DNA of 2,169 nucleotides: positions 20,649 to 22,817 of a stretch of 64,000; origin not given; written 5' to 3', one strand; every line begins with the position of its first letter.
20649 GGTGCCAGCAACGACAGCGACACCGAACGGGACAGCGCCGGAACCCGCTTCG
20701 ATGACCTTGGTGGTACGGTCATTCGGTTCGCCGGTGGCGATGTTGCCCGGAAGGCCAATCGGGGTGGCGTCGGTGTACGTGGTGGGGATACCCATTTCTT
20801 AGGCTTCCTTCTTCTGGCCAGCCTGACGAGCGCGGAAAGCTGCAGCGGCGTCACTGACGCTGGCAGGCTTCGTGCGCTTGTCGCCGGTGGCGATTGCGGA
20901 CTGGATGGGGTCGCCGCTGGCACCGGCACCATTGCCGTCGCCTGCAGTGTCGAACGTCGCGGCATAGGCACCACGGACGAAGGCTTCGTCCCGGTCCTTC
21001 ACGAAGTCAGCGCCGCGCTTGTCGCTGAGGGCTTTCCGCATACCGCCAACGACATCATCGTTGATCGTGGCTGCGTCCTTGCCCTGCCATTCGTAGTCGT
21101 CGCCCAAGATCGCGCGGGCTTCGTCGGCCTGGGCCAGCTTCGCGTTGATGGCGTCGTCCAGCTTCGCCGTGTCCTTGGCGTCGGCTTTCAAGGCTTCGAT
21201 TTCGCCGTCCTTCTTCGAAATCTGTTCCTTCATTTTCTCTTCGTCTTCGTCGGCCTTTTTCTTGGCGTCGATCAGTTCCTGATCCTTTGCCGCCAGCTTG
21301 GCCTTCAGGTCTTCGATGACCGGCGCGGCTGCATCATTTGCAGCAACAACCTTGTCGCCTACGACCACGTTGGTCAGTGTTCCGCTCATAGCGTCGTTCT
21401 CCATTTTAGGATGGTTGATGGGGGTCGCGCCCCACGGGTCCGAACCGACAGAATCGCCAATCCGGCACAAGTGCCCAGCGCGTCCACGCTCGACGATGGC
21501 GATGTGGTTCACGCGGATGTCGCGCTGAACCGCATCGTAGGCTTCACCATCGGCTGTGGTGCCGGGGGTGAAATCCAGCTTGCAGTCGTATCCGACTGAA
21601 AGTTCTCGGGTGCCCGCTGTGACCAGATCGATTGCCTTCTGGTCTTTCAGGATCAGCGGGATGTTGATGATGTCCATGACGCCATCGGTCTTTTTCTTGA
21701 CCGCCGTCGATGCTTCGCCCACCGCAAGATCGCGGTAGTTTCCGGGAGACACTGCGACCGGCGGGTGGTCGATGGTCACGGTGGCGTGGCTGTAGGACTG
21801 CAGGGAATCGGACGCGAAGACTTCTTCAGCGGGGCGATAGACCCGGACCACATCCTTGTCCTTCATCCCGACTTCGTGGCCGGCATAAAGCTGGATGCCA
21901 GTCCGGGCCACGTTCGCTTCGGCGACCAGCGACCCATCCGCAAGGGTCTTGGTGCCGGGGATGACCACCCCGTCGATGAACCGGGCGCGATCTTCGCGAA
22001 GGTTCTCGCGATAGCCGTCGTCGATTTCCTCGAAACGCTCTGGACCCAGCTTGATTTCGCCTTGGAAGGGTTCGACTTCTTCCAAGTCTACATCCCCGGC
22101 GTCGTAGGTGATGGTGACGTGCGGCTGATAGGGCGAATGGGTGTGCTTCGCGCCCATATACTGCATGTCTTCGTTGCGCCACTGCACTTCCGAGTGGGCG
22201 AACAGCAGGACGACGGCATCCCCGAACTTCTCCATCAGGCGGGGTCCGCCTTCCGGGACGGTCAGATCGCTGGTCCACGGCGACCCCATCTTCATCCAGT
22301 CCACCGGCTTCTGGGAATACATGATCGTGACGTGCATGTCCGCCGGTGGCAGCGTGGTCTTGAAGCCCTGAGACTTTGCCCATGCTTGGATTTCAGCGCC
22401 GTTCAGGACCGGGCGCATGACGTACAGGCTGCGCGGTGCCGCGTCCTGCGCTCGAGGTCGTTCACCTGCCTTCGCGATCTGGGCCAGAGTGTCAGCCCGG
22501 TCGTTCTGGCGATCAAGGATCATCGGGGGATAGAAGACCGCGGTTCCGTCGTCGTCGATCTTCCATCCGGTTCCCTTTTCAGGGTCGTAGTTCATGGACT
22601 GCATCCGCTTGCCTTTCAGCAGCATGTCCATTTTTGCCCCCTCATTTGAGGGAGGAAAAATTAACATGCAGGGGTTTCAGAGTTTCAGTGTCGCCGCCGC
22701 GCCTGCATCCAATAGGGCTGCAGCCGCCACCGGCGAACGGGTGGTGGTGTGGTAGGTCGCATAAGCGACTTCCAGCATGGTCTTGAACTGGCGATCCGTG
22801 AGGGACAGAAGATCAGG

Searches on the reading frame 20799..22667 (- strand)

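Call 9: search_protein_families(library=phrogs, proteins=[window:20799-22667:-], max_evalue=0.00001)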
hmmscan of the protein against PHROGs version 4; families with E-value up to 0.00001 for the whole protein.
window:20799-22667:- (622 aa): 9 families
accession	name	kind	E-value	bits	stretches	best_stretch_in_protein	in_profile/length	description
phrog_530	-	head and packaging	5.4e-75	254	1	228-620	21-380/390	head maturation protease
phrog_1961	-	unknown function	5.3e-37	128.9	1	240-522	14-303/417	-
phrog_12864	-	head and packaging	1.6e-36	127.4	1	240-490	41-293/468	head maturation protease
phrog_16985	-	unknown function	9.6e-28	98.5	1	245-486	19-257/436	-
phrog_2229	-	head and packaging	1.7e-25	91.2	1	260-518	38-303/428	head maturation protease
phrog_3778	-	head and packaging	3.4e-25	90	1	349-531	272-455/593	head maturation protease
phrog_755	-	DNA, RNA and nucleotide metabolism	1.3e-19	71.2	1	91-220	21-153/156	RNA ligase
phrog_146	-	head and packaging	1.8e-14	54.6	1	70-220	462-585/587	portal protein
phrog_30637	-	unknown function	7.6e-07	28.3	1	252-405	753-905/1119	-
